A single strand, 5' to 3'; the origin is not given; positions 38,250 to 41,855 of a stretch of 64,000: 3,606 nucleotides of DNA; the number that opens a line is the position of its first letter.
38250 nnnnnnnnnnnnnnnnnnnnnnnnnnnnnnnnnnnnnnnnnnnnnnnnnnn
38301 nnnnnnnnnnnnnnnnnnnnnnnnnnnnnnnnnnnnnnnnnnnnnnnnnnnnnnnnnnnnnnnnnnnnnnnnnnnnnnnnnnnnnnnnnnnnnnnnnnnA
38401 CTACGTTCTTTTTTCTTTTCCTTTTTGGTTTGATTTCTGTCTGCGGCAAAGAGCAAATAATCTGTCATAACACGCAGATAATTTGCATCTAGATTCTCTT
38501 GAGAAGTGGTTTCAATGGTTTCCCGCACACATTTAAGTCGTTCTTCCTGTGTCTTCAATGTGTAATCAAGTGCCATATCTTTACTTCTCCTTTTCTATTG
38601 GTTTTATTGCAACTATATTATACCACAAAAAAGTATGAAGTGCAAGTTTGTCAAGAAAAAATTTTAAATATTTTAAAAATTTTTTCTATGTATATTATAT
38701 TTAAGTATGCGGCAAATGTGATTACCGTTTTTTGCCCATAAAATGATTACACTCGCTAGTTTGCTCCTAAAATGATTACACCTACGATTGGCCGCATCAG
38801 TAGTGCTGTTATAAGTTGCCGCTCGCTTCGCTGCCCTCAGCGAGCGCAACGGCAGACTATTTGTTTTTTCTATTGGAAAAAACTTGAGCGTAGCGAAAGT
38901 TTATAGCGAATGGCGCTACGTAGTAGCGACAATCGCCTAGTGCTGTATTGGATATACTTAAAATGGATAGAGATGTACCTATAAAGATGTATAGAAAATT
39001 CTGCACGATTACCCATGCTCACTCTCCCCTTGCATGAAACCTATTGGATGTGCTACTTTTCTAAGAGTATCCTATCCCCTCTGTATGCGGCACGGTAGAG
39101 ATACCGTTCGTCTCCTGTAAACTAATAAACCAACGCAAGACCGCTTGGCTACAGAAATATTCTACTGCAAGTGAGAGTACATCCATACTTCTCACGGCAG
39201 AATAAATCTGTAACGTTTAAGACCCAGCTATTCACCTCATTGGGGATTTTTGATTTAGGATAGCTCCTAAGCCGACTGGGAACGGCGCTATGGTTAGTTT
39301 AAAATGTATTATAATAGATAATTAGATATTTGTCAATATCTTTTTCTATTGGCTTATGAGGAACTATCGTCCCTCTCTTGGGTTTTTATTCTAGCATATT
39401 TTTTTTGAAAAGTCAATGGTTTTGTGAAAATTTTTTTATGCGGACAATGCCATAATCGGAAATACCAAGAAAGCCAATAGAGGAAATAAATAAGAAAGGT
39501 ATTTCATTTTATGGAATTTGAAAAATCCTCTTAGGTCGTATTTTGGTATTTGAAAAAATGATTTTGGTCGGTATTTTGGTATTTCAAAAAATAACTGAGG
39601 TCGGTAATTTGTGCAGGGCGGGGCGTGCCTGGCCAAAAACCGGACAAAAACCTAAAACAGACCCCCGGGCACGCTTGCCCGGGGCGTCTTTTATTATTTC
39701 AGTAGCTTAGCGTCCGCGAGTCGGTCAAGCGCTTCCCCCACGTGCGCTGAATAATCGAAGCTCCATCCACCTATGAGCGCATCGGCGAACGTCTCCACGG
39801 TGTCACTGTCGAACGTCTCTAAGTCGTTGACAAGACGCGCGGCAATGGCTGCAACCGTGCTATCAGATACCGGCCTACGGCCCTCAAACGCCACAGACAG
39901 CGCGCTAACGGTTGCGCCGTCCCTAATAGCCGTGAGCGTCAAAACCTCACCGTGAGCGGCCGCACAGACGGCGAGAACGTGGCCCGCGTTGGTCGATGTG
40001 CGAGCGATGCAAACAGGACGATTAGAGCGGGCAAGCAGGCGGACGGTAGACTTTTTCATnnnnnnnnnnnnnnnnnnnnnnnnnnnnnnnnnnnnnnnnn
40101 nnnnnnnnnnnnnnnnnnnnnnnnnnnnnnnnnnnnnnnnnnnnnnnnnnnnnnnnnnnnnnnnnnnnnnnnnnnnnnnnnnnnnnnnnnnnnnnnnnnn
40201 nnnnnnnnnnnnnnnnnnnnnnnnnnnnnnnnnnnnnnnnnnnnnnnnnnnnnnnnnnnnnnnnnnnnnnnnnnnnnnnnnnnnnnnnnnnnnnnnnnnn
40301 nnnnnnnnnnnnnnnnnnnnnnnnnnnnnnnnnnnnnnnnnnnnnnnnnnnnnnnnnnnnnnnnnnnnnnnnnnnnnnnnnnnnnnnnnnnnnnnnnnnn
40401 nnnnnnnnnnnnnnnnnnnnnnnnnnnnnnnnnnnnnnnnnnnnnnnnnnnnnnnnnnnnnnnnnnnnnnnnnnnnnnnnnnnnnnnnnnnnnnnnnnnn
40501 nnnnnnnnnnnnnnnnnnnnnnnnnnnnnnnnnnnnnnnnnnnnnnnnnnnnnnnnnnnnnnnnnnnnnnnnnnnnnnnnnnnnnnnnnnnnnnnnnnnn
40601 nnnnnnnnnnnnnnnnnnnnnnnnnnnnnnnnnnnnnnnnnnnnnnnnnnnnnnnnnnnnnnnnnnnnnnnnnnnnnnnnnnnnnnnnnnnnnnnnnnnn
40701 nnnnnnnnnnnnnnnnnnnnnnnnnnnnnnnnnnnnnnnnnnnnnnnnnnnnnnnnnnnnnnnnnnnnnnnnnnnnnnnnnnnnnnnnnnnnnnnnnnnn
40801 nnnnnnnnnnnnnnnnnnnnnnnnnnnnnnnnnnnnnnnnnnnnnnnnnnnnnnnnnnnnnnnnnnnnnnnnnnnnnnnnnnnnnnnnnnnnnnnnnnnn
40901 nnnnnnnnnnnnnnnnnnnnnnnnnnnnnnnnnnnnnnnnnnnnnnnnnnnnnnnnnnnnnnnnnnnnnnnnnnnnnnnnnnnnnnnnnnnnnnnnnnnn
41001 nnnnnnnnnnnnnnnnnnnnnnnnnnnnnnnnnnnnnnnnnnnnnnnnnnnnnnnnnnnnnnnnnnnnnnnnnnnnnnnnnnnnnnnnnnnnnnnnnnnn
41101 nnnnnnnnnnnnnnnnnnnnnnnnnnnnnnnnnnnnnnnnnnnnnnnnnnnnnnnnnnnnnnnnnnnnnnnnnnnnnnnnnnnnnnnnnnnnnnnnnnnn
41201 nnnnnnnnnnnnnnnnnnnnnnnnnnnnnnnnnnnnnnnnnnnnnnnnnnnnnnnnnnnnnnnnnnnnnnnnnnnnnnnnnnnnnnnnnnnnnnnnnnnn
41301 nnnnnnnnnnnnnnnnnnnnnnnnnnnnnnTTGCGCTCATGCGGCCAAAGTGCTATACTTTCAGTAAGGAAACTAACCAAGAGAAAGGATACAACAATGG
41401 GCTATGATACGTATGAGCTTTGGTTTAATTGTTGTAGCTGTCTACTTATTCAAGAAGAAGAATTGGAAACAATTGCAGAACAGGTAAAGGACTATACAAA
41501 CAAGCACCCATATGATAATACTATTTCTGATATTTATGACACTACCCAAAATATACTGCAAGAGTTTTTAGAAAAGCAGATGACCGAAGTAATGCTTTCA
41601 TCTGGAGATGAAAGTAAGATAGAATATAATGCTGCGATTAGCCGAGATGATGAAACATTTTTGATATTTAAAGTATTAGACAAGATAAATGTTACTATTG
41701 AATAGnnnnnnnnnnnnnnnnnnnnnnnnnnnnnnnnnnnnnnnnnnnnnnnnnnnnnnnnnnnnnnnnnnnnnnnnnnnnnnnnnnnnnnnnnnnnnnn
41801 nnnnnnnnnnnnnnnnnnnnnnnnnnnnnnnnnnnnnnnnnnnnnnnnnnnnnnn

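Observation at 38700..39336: ~600-nt ORF-less, stem-rich region behind a perfect consensus promoter: candidate large structured RNA, or a pac/cos-type site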

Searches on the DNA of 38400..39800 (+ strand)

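Call 4: search_rna_families(source=window, start=38400, end=39800, threshold=evalue, max_evalue=10, show_alignments=3)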
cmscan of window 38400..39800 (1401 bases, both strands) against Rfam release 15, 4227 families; matches with E-value up to 10: 10.
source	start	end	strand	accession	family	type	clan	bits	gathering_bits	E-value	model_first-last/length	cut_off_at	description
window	38527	38664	+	RF02148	MESTIT1_1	Gene; lncRNA;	-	20.6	50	4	1-144/144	no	MEST intronic transcript 1, antisense RNA conserved region 1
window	39594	39693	+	RF00021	Spot_42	Gene; sRNA;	-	18.2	80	1.5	1-115/115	no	Spot 42 RNA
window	39654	39757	-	RF00514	His_leader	Cis-reg; leader;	-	17.2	49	6.4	1-126/126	no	Histidine operon leader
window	38417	38458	+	RF03566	mir-4875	Gene; miRNA;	-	16.7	90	5.5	16-57/73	no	mir-4875 microRNA precursor family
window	38825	38924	+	RF01705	Flavo-1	Gene; sRNA;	-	14.9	42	8.1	1-76/76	no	Flavo-1 RNA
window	39663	39699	+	RF02401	ClpQY_promoter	Cis-reg;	-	14.8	42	2.6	1-35/57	no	ClpQY promoter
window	39663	39684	-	RF02657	sot2652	Gene; sRNA;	-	14.7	61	1.8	137-158/187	no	Sense overlapping transcript RNA 2652 (sot)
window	38418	38445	-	RF00382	DnaX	Cis-reg; frameshift_element;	-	14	35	4.6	1-65/65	no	DnaX ribosomal frameshifting element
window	38428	38555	-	RF02191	TCL6_1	Gene; lncRNA;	-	13.9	60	4.1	1-113/113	no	T-cell leukemia/lymphoma 6 conserved region 1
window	39460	39562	+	RF02577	tsr24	Gene; sRNA;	-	11.9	50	8.8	1-238/238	no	S. aureus tsr24 small RNA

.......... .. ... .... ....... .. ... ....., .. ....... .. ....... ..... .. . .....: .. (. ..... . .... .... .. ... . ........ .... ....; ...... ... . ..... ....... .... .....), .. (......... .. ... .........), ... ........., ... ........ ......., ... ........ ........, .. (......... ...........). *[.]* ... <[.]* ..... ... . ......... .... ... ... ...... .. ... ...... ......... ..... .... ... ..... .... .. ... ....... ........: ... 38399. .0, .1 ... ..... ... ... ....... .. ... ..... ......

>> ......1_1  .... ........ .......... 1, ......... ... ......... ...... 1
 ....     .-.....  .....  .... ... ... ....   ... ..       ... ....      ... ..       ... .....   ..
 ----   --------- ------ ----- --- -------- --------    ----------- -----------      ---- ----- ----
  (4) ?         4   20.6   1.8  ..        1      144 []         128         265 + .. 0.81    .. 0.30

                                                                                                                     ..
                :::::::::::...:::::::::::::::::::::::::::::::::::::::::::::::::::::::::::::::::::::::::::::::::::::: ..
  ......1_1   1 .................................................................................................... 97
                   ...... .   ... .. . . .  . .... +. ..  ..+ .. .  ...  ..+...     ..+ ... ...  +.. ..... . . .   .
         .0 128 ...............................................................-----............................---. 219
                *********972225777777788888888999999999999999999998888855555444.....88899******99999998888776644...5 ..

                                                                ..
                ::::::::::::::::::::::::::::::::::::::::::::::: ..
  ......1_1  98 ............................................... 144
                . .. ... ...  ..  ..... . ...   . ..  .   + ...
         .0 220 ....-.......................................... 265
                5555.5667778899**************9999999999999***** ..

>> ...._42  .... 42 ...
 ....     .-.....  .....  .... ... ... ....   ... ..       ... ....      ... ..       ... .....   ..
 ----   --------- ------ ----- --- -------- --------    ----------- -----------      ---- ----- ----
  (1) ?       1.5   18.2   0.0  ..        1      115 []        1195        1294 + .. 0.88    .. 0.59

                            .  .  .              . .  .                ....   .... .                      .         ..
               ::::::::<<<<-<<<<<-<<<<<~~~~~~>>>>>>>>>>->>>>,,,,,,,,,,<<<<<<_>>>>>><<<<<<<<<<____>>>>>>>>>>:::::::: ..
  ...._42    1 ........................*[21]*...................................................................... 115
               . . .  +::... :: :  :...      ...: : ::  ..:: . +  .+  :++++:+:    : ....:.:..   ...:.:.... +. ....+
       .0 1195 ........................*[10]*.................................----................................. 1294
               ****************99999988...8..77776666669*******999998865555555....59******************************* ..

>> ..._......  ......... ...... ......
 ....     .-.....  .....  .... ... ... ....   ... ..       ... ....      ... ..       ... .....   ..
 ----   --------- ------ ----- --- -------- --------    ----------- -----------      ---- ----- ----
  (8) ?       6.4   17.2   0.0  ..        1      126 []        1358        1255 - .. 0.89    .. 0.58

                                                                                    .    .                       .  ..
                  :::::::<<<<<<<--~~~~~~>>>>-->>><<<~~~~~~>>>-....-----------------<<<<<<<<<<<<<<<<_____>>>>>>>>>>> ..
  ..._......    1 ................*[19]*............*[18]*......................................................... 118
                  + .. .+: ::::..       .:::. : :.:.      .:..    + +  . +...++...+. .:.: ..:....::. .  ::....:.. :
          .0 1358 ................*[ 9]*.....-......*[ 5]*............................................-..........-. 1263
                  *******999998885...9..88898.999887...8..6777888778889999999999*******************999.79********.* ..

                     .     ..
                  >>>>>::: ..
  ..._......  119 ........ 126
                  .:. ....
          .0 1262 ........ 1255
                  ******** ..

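Call 5: search_dna_similar(query=window:38500-39800:+, collection=phages, mode=distant, max_rows=30)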
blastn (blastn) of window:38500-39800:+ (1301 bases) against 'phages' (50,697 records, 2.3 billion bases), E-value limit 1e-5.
No match.

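Call 81: build_rna_model(alignment_id=A3, structure=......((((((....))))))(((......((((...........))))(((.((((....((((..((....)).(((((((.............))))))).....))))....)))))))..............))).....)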
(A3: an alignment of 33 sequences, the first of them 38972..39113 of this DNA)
Model R1 built from alignment A3 (33 sequences, 146 columns); structure: as given.
model positions 142; base pairs 33; branch points 3; effective number of sequences 0.87; information 0.591 bits per position. Calibrated on 0.2 Mb of random sequence (short: E-values are rough).
structure used (alignment columns):
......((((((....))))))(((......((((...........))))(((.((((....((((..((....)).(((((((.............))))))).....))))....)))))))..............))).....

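Call 82: search_with_rna_model(model_id=R1, sources=[window, L020, L021, L023, L024, L025, L047, L048, L049, L095, L096, L097, L098, L045, L046], max_evalue=10)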
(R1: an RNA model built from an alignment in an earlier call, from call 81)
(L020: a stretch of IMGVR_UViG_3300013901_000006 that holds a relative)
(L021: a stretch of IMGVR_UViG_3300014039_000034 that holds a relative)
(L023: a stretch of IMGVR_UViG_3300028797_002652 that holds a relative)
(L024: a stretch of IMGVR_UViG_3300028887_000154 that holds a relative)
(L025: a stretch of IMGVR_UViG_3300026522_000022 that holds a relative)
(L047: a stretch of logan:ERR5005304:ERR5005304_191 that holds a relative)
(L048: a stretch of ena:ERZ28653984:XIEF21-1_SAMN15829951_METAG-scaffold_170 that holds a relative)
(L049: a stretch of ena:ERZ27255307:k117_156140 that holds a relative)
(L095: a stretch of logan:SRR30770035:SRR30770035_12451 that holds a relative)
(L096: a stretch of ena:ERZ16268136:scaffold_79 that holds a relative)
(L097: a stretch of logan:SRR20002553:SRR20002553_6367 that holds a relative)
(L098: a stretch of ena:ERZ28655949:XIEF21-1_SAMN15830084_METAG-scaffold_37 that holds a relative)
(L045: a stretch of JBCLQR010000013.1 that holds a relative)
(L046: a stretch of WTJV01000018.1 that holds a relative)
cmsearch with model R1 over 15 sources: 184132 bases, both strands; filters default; matches with E-value up to 10: 1.
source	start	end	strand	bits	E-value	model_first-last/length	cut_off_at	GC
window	38972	39113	-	178.3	1.2e-39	1-142/142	no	0.44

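Call 93: search_with_rna_model(model_id=R1, source=L140, max_evalue=10)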
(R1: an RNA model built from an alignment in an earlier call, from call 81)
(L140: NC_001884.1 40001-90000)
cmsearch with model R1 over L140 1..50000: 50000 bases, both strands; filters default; matches with E-value up to 10: 0.
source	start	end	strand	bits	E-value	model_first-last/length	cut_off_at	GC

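Call 108: search_rna_families(source=window, start=38950, end=39315, threshold=evalue, max_evalue=10)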
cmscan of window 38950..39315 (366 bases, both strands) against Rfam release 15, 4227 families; matches with E-value up to 10: 1.
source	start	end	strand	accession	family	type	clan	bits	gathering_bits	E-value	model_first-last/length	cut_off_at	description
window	39260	39291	-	RF03154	twister-P3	Gene; ribozyme;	CL00120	14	39.9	7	1-73/73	no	type-P3 twister ribozyme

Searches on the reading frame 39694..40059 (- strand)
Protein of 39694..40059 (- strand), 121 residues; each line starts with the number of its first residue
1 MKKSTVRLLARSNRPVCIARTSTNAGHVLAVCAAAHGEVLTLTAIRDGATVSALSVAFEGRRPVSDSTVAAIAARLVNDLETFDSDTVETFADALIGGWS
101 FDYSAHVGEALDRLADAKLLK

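Call 9: search_protein_families(library=pfam, proteins=[window:39694-40059:-], max_evalue=0.01)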
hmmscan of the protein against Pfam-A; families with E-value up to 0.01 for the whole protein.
window:39694-40059:- (121 aa): 0 families

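Call 10: search_protein_families(library=phrogs, proteins=[window:39694-40059:-], max_evalue=0.01)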
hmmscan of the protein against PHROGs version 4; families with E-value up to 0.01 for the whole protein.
window:39694-40059:- (121 aa): 0 families

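Call 50: search_protein_families(library=pfam, proteins=[window:39694-40059:-], max_evalue=0.1)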
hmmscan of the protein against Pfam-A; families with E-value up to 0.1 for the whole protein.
window:39694-40059:- (121 aa): 1 family
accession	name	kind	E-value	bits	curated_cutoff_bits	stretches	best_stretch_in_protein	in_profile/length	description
PF16702.10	DUF5063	-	0.061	14.1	27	1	68-111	112-154/167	Domain of unknown function (DUF5063)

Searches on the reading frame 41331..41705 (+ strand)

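Call 9: search_protein_families(library=pfam, proteins=[window:41331-41705:+], max_evalue=0.01)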
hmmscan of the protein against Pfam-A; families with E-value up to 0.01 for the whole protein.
window:41331-41705:+ (124 aa): 1 family
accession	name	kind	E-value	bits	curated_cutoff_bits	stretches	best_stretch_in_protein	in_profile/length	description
PF17884.7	DUF5591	-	0.0014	19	26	1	41-96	82-137/150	Domain of unknown function (DUF5591)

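Call 10: search_protein_families(library=phrogs, proteins=[window:41331-41705:+], max_evalue=0.01)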
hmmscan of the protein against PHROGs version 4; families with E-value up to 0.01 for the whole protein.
window:41331-41705:+ (124 aa): 1 family
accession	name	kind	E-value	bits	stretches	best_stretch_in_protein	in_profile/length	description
phrog_2289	-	DNA, RNA and nucleotide metabolism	0.0054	18.1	1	26-90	26-85/116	helicase loader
